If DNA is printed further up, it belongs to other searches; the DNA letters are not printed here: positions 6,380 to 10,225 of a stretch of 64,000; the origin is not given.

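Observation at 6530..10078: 1182-aa protein with double zinc ribbon, class III nucleotidyl cyclase, STAND NTPase and TPR repeats, lacking the usual C-terminal HTH, inside the insertion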

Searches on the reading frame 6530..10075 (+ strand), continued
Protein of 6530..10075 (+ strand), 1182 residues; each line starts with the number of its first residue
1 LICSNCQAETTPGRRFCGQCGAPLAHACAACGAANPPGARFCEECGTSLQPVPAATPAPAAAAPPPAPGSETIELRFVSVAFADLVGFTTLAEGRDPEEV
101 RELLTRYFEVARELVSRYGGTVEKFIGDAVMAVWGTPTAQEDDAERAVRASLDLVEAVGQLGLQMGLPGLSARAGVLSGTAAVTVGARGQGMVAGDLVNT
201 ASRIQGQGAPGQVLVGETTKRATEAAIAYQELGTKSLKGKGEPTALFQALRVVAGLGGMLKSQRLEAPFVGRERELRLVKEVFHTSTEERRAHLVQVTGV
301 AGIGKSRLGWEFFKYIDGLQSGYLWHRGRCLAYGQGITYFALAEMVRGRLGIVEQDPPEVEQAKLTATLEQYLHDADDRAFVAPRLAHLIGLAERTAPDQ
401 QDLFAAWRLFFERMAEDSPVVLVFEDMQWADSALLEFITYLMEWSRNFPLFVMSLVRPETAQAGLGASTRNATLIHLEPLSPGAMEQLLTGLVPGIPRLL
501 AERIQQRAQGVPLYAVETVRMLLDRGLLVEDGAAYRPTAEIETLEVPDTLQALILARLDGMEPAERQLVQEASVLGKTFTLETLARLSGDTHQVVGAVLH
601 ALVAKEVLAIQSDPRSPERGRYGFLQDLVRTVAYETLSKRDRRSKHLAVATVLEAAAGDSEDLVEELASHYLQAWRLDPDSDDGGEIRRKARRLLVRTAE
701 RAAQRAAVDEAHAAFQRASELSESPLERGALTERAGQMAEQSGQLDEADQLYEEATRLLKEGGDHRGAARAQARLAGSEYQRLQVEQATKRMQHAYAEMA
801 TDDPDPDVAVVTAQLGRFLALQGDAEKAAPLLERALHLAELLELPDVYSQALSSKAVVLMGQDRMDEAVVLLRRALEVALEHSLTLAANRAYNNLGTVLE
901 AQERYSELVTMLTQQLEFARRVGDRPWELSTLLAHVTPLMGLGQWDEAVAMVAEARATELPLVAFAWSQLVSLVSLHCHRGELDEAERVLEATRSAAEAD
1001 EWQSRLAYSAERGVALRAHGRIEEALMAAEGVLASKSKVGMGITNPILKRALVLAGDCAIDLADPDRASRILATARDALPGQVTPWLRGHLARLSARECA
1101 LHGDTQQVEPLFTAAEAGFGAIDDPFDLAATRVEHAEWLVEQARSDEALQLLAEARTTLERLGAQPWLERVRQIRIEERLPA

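Call 12: find_homologous_proteins(query=window:6530-10075:+, max_evalue=1e-10)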
Query window:6530-10075:+ (1182 aa): 8000 proteins with E <= 1e-10 among 8000 candidates; the best 120 are listed.
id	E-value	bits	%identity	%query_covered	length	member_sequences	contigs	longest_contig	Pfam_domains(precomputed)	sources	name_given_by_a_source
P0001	0.0e+0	2440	100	96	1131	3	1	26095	PF17874.8,PF00515.35,PF13424.13,PF13176.13,PF00211.26,PF13181.13,PF07719.24,PF13191.13,PF13374.13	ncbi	-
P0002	0.0e+0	1613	66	99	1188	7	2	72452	PF13240.12,PF12773.14,PF24463.2,PF13424.13,PF00211.26,PF13248.12,PF13191.13,PF13374.13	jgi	jgi:predicted ATPase/class 3 adenylate cyclase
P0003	0.0e+0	1611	65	99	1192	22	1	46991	PF13240.12,PF12773.14,PF24463.2,PF13424.13,PF00211.26,PF13248.12,PF13191.13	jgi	jgi:predicted ATPase/class 3 adenylate cyclase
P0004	0.0e+0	1608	64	100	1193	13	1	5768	PF13240.12,PF12773.14,PF13424.13,PF00211.26,PF13191.13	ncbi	ncbi:MAG: adenylate/guanylate cyclase domain-containing protein [Candidatus Dormiibacterota bacteriu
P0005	0.0e+0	1591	64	100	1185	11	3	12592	PF13240.12,PF12773.14,PF13424.13,PF00211.26,PF13191.13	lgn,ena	-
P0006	0.0e+0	1589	65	100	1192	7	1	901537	PF13240.12,PF12773.14,PF24463.2,PF13424.13,PF14938.13,PF00211.26,PF13248.12,PF13191.13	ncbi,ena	-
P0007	0.0e+0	1573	64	100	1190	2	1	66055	PF13240.12,PF17874.8,PF12773.14,PF13424.13,PF00211.26,PF13191.13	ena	-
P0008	0.0e+0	1572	63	100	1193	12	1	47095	PF13240.12,PF12773.14,PF13424.13,PF00211.26,PF13191.13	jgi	-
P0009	0.0e+0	1560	64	100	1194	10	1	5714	PF13240.12,PF12773.14,PF00515.35,PF13424.13,PF00211.26,PF13248.12,PF13191.13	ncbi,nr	ncbi:MAG TPA: adenylate/guanylate cyclase domain-containing protein [Candidatus Saccharimonadales ba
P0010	0.0e+0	1559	62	100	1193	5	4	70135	PF13240.12,PF12773.14,PF13424.13,PF00211.26,PF13191.13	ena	-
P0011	0.0e+0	1556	63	100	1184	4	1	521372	PF13240.12,PF12773.14,PF13424.13,PF00211.26,PF13191.13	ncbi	ncbi:MAG: adenylate/guanylate cyclase domain-containing protein [Candidatus Dormiibacterota bacteriu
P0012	0.0e+0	1556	64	100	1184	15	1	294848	PF13240.12,PF12773.14,PF13424.13,PF00211.26,PF13191.13,PF13374.13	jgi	jgi:class 3 adenylate cyclase/tetratricopeptide (TPR) repeat protein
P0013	0.0e+0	1548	63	99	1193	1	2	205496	PF13240.12,PF12773.14,PF13424.13,PF13176.13,PF00211.26,PF13248.12,PF13191.13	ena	-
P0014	0.0e+0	1541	63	100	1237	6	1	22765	PF13240.12,PF12773.14,PF24463.2,PF13424.13,PF00211.26,PF13248.12,PF13191.13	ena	-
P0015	0.0e+0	1532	63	100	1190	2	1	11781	PF13240.12,PF12773.14,PF13424.13,PF00211.26,PF13191.13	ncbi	ncbi:MAG: AAA family ATPase [Candidatus Dormibacteria bacterium]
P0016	0.0e+0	1517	66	94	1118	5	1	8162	PF17874.8,PF00515.35,PF13424.13,PF00211.26,PF13191.13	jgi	jgi:predicted ATPase/class 3 adenylate cyclase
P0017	0.0e+0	1511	61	100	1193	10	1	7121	PF12172.15,PF13240.12,PF12773.14,PF13424.13,PF14938.13,PF00211.26,PF13191.13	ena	-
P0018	0.0e+0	1510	65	94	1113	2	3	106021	PF17874.8,PF13424.13,PF00211.26,PF13191.13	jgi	jgi:class 3 adenylate cyclase/tetratricopeptide (TPR) repeat protein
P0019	0.0e+0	1509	65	95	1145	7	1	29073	PF13424.13,PF14938.13,PF00211.26,PF13191.13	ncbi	-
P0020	0.0e+0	1507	66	94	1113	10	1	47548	PF13424.13,PF00211.26,PF13191.13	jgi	jgi:class 3 adenylate cyclase/tetratricopeptide (TPR) repeat protein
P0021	0.0e+0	1503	66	93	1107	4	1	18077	PF13424.13,PF00211.26,PF13191.13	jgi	jgi:predicted ATPase/class 3 adenylate cyclase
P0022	0.0e+0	1494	65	94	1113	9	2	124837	PF13424.13,PF00211.26,PF13191.13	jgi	jgi:predicted ATPase/class 3 adenylate cyclase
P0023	0.0e+0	1492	65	94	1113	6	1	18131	PF13424.13,PF00211.26,PF13191.13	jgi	jgi:predicted ATPase/class 3 adenylate cyclase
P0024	0.0e+0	1489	65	93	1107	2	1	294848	PF13424.13,PF00211.26,PF13191.13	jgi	jgi:class 3 adenylate cyclase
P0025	0.0e+0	1486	61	100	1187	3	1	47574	PF13240.12,PF12773.14,PF00515.35,PF24463.2,PF13424.13,PF13176.13,PF14938.13,PF00211.26,PF13248.12,PF13191.13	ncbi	ncbi:MAG: AAA family ATPase [Candidatus Dormibacteria bacterium]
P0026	0.0e+0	1481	61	100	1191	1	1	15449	PF13240.12,PF12773.14,PF24463.2,PF13424.13,PF00211.26,PF13191.13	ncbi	-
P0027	0.0e+0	1471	64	94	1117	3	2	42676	PF14559.13,PF13414.13,PF13424.13,PF00211.26,PF13191.13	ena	-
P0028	0.0e+0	1470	65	93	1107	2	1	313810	PF13424.13,PF00211.26,PF13191.13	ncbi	ncbi:MAG: adenylate/guanylate cyclase domain-containing protein [Candidatus Dormiibacterota bacteriu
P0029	0.0e+0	1465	64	94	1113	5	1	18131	PF00515.35,PF13424.13,PF00211.26,PF13191.13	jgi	jgi:predicted ATPase/class 3 adenylate cyclase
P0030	0.0e+0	1465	65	94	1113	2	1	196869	PF13424.13,PF00211.26,PF13191.13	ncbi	ncbi:MAG: ATP-binding protein [Candidatus Dormibacteria bacterium]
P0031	0.0e+0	1458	63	94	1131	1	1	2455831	PF13424.13,PF00211.26,PF13191.13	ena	-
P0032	0.0e+0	1455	63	94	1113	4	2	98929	PF13424.13,PF00211.26,PF13191.13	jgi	jgi:predicted ATPase/class 3 adenylate cyclase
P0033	0.0e+0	1446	60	99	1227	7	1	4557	PF13240.12,PF17874.8,PF12773.14,PF13424.13,PF00211.26,PF13248.12,PF13191.13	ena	-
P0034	0.0e+0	1437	63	93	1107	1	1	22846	PF17874.8,PF13424.13,PF13176.13,PF00211.26,PF13191.13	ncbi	ncbi:MAG: adenylate/guanylate cyclase domain-containing protein [Candidatus Dormiibacterota bacteriu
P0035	0.0e+0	1431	60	99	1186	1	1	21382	PF13240.12,PF12773.14,PF13424.13,PF00211.26,PF13248.12,PF13191.13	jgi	jgi:class 3 adenylate cyclase/tetratricopeptide (TPR) repeat protein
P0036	0.0e+0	1420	58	100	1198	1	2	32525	PF13240.12,PF17874.8,PF12773.14,PF24463.2,PF13424.13,PF13176.13,PF00211.26,PF24460.2,PF13248.12,PF13191.13,PF13374.13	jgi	jgi:predicted ATPase/class 3 adenylate cyclase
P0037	0.0e+0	1407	58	99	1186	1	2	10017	PF13240.12,PF17874.8,PF12773.14,PF24463.2,PF13424.13,PF00211.26,PF13181.13,PF13191.13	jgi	jgi:class 3 adenylate cyclase/tetratricopeptide (TPR) repeat protein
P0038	0.0e+0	1390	58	99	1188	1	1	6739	PF13240.12,PF17874.8,PF12773.14,PF24463.2,PF13424.13,PF00211.26,PF13181.13,PF13248.12,PF13191.13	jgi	jgi:class 3 adenylate cyclase/tetratricopeptide (TPR) repeat protein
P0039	0.0e+0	1386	58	99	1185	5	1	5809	PF13240.12,PF24463.2,PF13248.12,PF13191.13,PF13374.13,PF17874.8,PF12773.14,PF00515.35,PF13424.13,PF14938.13,PF13432.13,PF00211.26,PF13181.13,PF07719.24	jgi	-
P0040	0.0e+0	1382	58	99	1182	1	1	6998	PF13240.12,PF17874.8,PF12773.14,PF24463.2,PF13424.13,PF00211.26,PF13248.12,PF13191.13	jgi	jgi:class 3 adenylate cyclase/tetratricopeptide (TPR) repeat protein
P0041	0.0e+0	1382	58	99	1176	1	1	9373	PF13240.12,PF17874.8,PF12773.14,PF00515.35,PF13424.13,PF14938.13,PF00211.26,PF13181.13,PF13248.12,PF07719.24,PF13191.13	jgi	jgi:predicted ATPase/class 3 adenylate cyclase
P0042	0.0e+0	1381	67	81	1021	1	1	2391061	PF13240.12,PF12773.14,PF13424.13,PF00211.26,PF13191.13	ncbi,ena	-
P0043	0.0e+0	1379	58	99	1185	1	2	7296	PF13240.12,PF13414.13,PF24463.2,PF24885.2,PF13248.12,PF13191.13,PF13374.13,PF17874.8,PF12773.14,PF00515.35,PF13424.13,PF00211.26,PF13181.13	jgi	jgi:class 3 adenylate cyclase/tetratricopeptide (TPR) repeat protein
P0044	0.0e+0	1378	57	99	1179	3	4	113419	PF13240.12,PF17874.8,PF12773.14,PF24463.2,PF13424.13,PF00211.26,PF13248.12,PF13191.13,PF13374.13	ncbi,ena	-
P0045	0.0e+0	1374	62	94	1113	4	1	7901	PF13424.13,PF00211.26,PF13191.13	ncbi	ncbi:MAG: ATP-binding protein [Candidatus Dormibacteria bacterium]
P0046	0.0e+0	1371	57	99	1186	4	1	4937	PF13240.12,PF24463.2,PF13248.12,PF13191.13,PF13374.13,PF14559.13,PF17874.8,PF12773.14,PF00515.35,PF13424.13,PF00211.26,PF13181.13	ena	-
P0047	0.0e+0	1371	57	100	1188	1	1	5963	PF13240.12,PF13176.13,PF13248.12,PF13191.13,PF14559.13,PF17874.8,PF12773.14,PF00515.35,PF13424.13,PF13432.13,PF00211.26,PF13181.13,PF07719.24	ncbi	-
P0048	0.0e+0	1370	56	99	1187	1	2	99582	PF13240.12,PF17874.8,PF12773.14,PF00515.35,PF24463.2,PF13424.13,PF00211.26,PF13181.13,PF13248.12,PF07719.24,PF13191.13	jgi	jgi:class 3 adenylate cyclase/tetratricopeptide (TPR) repeat protein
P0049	0.0e+0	1365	58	99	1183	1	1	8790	PF13240.12,PF17874.8,PF12773.14,PF24463.2,PF13424.13,PF00211.26,PF13248.12,PF13191.13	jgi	jgi:class 3 adenylate cyclase/tetratricopeptide (TPR) repeat protein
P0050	0.0e+0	1365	58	99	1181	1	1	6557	PF13240.12,PF17874.8,PF12773.14,PF13424.13,PF00211.26,PF13191.13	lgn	-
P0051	0.0e+0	1364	58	98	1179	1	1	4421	PF13240.12,PF17874.8,PF12773.14,PF13424.13,PF00211.26,PF13191.13,PF13374.13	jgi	jgi:class 3 adenylate cyclase/tetratricopeptide (TPR) repeat protein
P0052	0.0e+0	1357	60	95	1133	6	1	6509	PF17874.8,PF13424.13,PF14938.13,PF00211.26,PF13191.13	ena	-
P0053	0.0e+0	1355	60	94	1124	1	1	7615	PF17874.8,PF00515.35,PF13424.13,PF00211.26,PF13191.13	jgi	jgi:class 3 adenylate cyclase/tetratricopeptide (TPR) repeat protein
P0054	0.0e+0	1355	60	95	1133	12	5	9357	PF17874.8,PF13424.13,PF00211.26,PF13191.13,PF13374.13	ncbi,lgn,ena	-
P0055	0.0e+0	1353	57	99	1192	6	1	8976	PF13240.12,PF17874.8,PF12773.14,PF13424.13,PF00211.26,PF13191.13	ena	-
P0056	0.0e+0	1351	57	99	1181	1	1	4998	PF13240.12,PF17874.8,PF12773.14,PF13424.13,PF00211.26,PF13248.12,PF13191.13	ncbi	-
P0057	0.0e+0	1349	57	99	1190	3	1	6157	PF13240.12,PF17874.8,PF12773.14,PF24463.2,PF13424.13,PF14938.13,PF00211.26,PF13248.12,PF13191.13,PF13374.13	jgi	jgi:class 3 adenylate cyclase/predicted ATPase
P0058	0.0e+0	1348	56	99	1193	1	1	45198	PF13240.12,PF24463.2,PF13248.12,PF13191.13,PF13374.13,PF17874.8,PF12773.14,PF00515.35,PF13424.13,PF14938.13,PF00211.26,PF13181.13,PF07719.24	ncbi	-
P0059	0.0e+0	1347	57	99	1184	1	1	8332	PF13240.12,PF17874.8,PF12773.14,PF00515.35,PF24463.2,PF13424.13,PF00211.26,PF13248.12,PF13191.13,PF13374.13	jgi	jgi:predicted ATPase/class 3 adenylate cyclase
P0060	0.0e+0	1342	56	100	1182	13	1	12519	PF13240.12,PF17874.8,PF12773.14,PF24463.2,PF13424.13,PF13176.13,PF00211.26,PF13248.12,PF13191.13,PF13374.13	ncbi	-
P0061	0.0e+0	1341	56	99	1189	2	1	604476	PF13240.12,PF17874.8,PF12773.14,PF24463.2,PF13424.13,PF00211.26,PF13248.12,PF13191.13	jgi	jgi:class 3 adenylate cyclase/tetratricopeptide (TPR) repeat protein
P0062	0.0e+0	1340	56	99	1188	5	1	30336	PF13240.12,PF17874.8,PF12773.14,PF24463.2,PF13424.13,PF00211.26,PF13181.13,PF13248.12,PF13191.13,PF13374.13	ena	-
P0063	0.0e+0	1337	55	100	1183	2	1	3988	PF13240.12,PF24463.2,PF13176.13,PF13248.12,PF13191.13,PF13374.13,PF17874.8,PF12773.14,PF00515.35,PF13424.13,PF00211.26,PF13181.13,PF07719.24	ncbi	-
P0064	0.0e+0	1334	61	93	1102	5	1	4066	PF17874.8,PF13424.13,PF00211.26,PF13191.13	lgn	-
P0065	0.0e+0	1334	56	100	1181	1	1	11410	PF13240.12,PF17874.8,PF12773.14,PF24463.2,PF13424.13,PF00211.26,PF13191.13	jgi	jgi:class 3 adenylate cyclase/tetratricopeptide (TPR) repeat protein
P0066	0.0e+0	1329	56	99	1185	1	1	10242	PF13240.12,PF17874.8,PF12773.14,PF13424.13,PF00211.26,PF13191.13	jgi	jgi:predicted ATPase/class 3 adenylate cyclase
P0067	0.0e+0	1329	56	99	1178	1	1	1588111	PF13240.12,PF17874.8,PF12773.14,PF24463.2,PF13424.13,PF00211.26,PF13191.13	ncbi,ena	-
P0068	0.0e+0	1328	59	93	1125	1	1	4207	PF17874.8,PF13424.13,PF00211.26,PF13181.13,PF07719.24,PF13191.13,PF13374.13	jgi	jgi:predicted ATPase/class 3 adenylate cyclase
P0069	0.0e+0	1328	69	78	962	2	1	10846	PF13424.13,PF00211.26,PF13191.13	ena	-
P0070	0.0e+0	1324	56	99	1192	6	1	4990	PF14559.13,PF13240.12,PF17874.8,PF12773.14,PF00515.35,PF24463.2,PF13424.13,PF00211.26,PF13248.12,PF07719.24,PF13191.13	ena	-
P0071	0.0e+0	1324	56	100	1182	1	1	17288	PF13240.12,PF24463.2,PF13191.13,PF13374.13,PF17874.8,PF12773.14,PF00515.35,PF13424.13,PF13432.13,PF00211.26,PF13181.13,PF07719.24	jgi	-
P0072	0.0e+0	1323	57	99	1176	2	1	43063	PF13240.12,PF17874.8,PF12773.14,PF24463.2,PF13424.13,PF00211.26,PF13181.13,PF07719.24,PF13191.13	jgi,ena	-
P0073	0.0e+0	1319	56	100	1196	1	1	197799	PF13240.12,PF17874.8,PF12773.14,PF24463.2,PF13424.13,PF00211.26,PF13248.12,PF13191.13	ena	-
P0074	0.0e+0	1318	56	100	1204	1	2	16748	PF17874.8,PF12773.14,PF24463.2,PF13424.13,PF00211.26,PF13191.13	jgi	jgi:class 3 adenylate cyclase/tetratricopeptide (TPR) repeat protein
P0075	0.0e+0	1317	57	96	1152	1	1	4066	PF13424.13,PF00211.26,PF13191.13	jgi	jgi:class 3 adenylate cyclase/tetratricopeptide (TPR) repeat protein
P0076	0.0e+0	1317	56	99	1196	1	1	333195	PF13240.12,PF17874.8,PF12773.14,PF24463.2,PF13424.13,PF00211.26,PF13248.12,PF13191.13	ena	-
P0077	0.0e+0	1316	56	99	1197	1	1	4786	PF17874.8,PF12773.14,PF00515.35,PF24463.2,PF13424.13,PF00211.26,PF13248.12,PF07719.24,PF13191.13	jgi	jgi:predicted ATPase/class 3 adenylate cyclase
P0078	0.0e+0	1314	56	99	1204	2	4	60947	PF13240.12,PF12773.14,PF24463.2,PF13424.13,PF00211.26,PF13248.12,PF13191.13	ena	-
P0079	0.0e+0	1312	57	99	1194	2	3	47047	PF12773.14,PF24463.2,PF13424.13,PF00211.26,PF13248.12,PF07719.24,PF13191.13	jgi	jgi:predicted ATPase/class 3 adenylate cyclase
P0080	0.0e+0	1312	56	99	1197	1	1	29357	PF17874.8,PF12773.14,PF24463.2,PF13424.13,PF00211.26,PF13248.12,PF13191.13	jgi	jgi:predicted ATPase/class 3 adenylate cyclase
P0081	0.0e+0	1311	57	94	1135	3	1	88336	PF17874.8,PF00515.35,PF13424.13,PF00211.26,PF13181.13,PF07719.24,PF13191.13,PF13374.13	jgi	jgi:class 3 adenylate cyclase/tetratricopeptide (TPR) repeat protein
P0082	0.0e+0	1310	55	100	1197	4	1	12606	PF13240.12,PF17874.8,PF12773.14,PF00515.35,PF24463.2,PF13424.13,PF00211.26,PF13248.12,PF07719.24,PF13191.13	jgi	jgi:class 3 adenylate cyclase/tetratricopeptide (TPR) repeat protein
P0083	0.0e+0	1310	57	99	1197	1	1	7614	PF13240.12,PF12773.14,PF00515.35,PF24463.2,PF13424.13,PF00211.26,PF13248.12,PF13191.13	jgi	jgi:class 3 adenylate cyclase/tetratricopeptide (TPR) repeat protein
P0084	0.0e+0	1309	57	97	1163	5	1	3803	PF13240.12,PF24463.2,PF13191.13,PF13374.13,PF17874.8,PF12773.14,PF00515.35,PF13424.13,PF14938.13,PF00211.26,PF13181.13,PF07719.24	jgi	jgi:class 3 adenylate cyclase/tetratricopeptide (TPR) repeat protein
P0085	0.0e+0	1309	55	99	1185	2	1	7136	PF13240.12,PF17874.8,PF12773.14,PF00515.35,PF13424.13,PF14938.13,PF00211.26,PF13248.12,PF07719.24,PF13191.13,PF13374.13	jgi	jgi:class 3 adenylate cyclase/tetratricopeptide (TPR) repeat protein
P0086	0.0e+0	1301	54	100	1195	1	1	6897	PF13240.12,PF17874.8,PF12773.14,PF24463.2,PF13424.13,PF00211.26,PF13248.12,PF13191.13,PF13374.13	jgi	jgi:class 3 adenylate cyclase/tetratricopeptide (TPR) repeat protein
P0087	0.0e+0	1300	56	99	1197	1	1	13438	PF12773.14,PF00515.35,PF24463.2,PF13424.13,PF00211.26,PF13248.12,PF13191.13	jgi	jgi:predicted ATPase/class 3 adenylate cyclase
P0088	0.0e+0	1299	57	99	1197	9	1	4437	PF13240.12,PF17874.8,PF12773.14,PF00515.35,PF24463.2,PF13424.13,PF00211.26,PF13248.12,PF07719.24,PF13191.13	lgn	-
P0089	0.0e+0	1299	55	99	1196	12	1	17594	PF13240.12,PF17874.8,PF12773.14,PF24463.2,PF13424.13,PF14938.13,PF00211.26,PF13248.12,PF13191.13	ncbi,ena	ncbi:MAG TPA: adenylate/guanylate cyclase domain-containing protein [Candidatus Dormibacteraeota bac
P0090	0.0e+0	1299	55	99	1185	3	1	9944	PF13240.12,PF17874.8,PF12773.14,PF24463.2,PF13424.13,PF00211.26,PF13248.12,PF13191.13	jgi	jgi:class 3 adenylate cyclase/tetratricopeptide (TPR) repeat protein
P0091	0.0e+0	1297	57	93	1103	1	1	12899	PF17874.8,PF13424.13,PF00211.26,PF07719.24,PF13191.13,PF13374.13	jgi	jgi:class 3 adenylate cyclase/tetratricopeptide (TPR) repeat protein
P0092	0.0e+0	1295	55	99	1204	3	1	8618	PF13240.12,PF17874.8,PF12773.14,PF24463.2,PF13424.13,PF00211.26,PF13248.12,PF13191.13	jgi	jgi:class 3 adenylate cyclase/predicted ATPase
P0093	0.0e+0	1293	55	99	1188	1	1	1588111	PF13240.12,PF17874.8,PF12773.14,PF24463.2,PF13424.13,PF00211.26,PF13191.13,PF13374.13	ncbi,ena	-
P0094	0.0e+0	1291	55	99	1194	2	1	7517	PF13240.12,PF12773.14,PF24463.2,PF13424.13,PF00211.26,PF13248.12,PF13191.13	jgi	jgi:class 3 adenylate cyclase/tetratricopeptide (TPR) repeat protein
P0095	0.0e+0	1291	55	100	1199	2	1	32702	PF13240.12,PF17874.8,PF12773.14,PF13424.13,PF00211.26,PF13248.12,PF13191.13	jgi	jgi:class 3 adenylate cyclase/tetratricopeptide (TPR) repeat protein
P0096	0.0e+0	1289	55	99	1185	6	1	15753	PF13240.12,PF17874.8,PF12773.14,PF24463.2,PF13424.13,PF00211.26,PF13248.12,PF13191.13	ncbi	-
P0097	0.0e+0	1282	55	99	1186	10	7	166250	PF13240.12,PF17874.8,PF12773.14,PF24463.2,PF13424.13,PF00211.26,PF13248.12,PF07719.24,PF13191.13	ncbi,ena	-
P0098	0.0e+0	1280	55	99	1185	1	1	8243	PF17874.8,PF12773.14,PF24463.2,PF13424.13,PF00211.26,PF13248.12,PF13191.13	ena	-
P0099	0.0e+0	1280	54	99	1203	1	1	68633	PF13240.12,PF17874.8,PF12773.14,PF24463.2,PF13424.13,PF00211.26,PF13248.12,PF13191.13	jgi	jgi:class 3 adenylate cyclase/tetratricopeptide (TPR) repeat protein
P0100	0.0e+0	1277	55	99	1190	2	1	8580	PF12773.14,PF13424.13,PF00211.26,PF13191.13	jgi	jgi:predicted ATPase/class 3 adenylate cyclase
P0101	0.0e+0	1275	55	99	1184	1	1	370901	PF17874.8,PF12773.14,PF24463.2,PF13424.13,PF00211.26,PF13248.12,PF13191.13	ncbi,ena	-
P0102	0.0e+0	1275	54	99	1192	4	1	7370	PF13240.12,PF12773.14,PF24463.2,PF13424.13,PF00211.26,PF13248.12,PF07719.24,PF13191.13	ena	-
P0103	0.0e+0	1273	53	100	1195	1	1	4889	PF13240.12,PF12773.14,PF24463.2,PF13424.13,PF00211.26,PF13248.12,PF13191.13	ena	-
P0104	0.0e+0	1272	55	99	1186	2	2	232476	PF13240.12,PF12773.14,PF24463.2,PF13424.13,PF00211.26,PF13181.13,PF13248.12,PF07719.24,PF13191.13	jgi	jgi:class 3 adenylate cyclase/tetratricopeptide (TPR) repeat protein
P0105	0.0e+0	1271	58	93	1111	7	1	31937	PF17874.8,PF13424.13,PF14938.13,PF00211.26,PF13181.13,PF13191.13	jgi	-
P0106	0.0e+0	1269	55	99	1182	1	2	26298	PF14559.13,PF13240.12,PF17874.8,PF12773.14,PF24463.2,PF13424.13,PF00211.26,PF13248.12,PF07719.24,PF13191.13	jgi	jgi:class 3 adenylate cyclase/tetratricopeptide (TPR) repeat protein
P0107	0.0e+0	1268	56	94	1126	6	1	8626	PF17874.8,PF13424.13,PF00211.26,PF13191.13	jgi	jgi:class 3 adenylate cyclase/tetratricopeptide (TPR) repeat protein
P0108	0.0e+0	1268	55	99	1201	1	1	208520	PF13240.12,PF12773.14,PF24463.2,PF13424.13,PF00211.26,PF13248.12,PF07719.24,PF13191.13,PF13374.13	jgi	jgi:class 3 adenylate cyclase/predicted ATPase/ribosomal protein L40E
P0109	0.0e+0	1266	53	99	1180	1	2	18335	PF13240.12,PF17874.8,PF12773.14,PF24463.2,PF13424.13,PF00211.26,PF13191.13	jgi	jgi:class 3 adenylate cyclase/tetratricopeptide (TPR) repeat protein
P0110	0.0e+0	1265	54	99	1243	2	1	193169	PF13240.12,PF12773.14,PF24463.2,PF13424.13,PF00211.26,PF13248.12,PF13191.13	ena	-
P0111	0.0e+0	1264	54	99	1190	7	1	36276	PF13240.12,PF17874.8,PF12773.14,PF24463.2,PF13424.13,PF14938.13,PF00211.26,PF13248.12,PF13191.13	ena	-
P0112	0.0e+0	1263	54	99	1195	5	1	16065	PF13240.12,PF12773.14,PF00515.35,PF24463.2,PF13424.13,PF00211.26,PF13248.12,PF07719.24,PF13191.13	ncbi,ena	-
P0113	0.0e+0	1262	54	99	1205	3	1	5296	PF13240.12,PF12773.14,PF13424.13,PF00211.26,PF13248.12,PF07719.24,PF13191.13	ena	-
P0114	0.0e+0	1259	54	99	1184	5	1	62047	PF13240.12,PF17874.8,PF12773.14,PF00515.35,PF24463.2,PF13424.13,PF00211.26,PF13248.12,PF13191.13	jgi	jgi:class 3 adenylate cyclase/tetratricopeptide (TPR) repeat protein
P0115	0.0e+0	1259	56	94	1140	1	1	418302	PF17874.8,PF00515.35,PF13424.13,PF00211.26,PF07719.24,PF13191.13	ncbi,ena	-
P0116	0.0e+0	1258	53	99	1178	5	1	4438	PF13240.12,PF12773.14,PF24463.2,PF13424.13,PF00211.26,PF13248.12,PF13191.13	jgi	jgi:class 3 adenylate cyclase/tetratricopeptide (TPR) repeat protein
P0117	0.0e+0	1257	54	99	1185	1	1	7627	PF13240.12,PF17874.8,PF12773.14,PF24463.2,PF13424.13,PF00211.26,PF13248.12,PF07719.24,PF13191.13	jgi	jgi:class 3 adenylate cyclase/tetratricopeptide (TPR) repeat protein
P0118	0.0e+0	1255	53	99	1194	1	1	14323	PF13240.12,PF12773.14,PF13424.13,PF00211.26,PF13248.12,PF13191.13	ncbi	-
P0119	0.0e+0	1253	54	99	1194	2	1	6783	PF13240.12,PF12773.14,PF24463.2,PF13424.13,PF00211.26,PF13191.13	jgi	jgi:predicted ATPase/class 3 adenylate cyclase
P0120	0.0e+0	1252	54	99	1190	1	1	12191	PF17874.8,PF12773.14,PF24463.2,PF13424.13,PF00211.26,PF13191.13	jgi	jgi:class 3 adenylate cyclase/tetratricopeptide (TPR) repeat protein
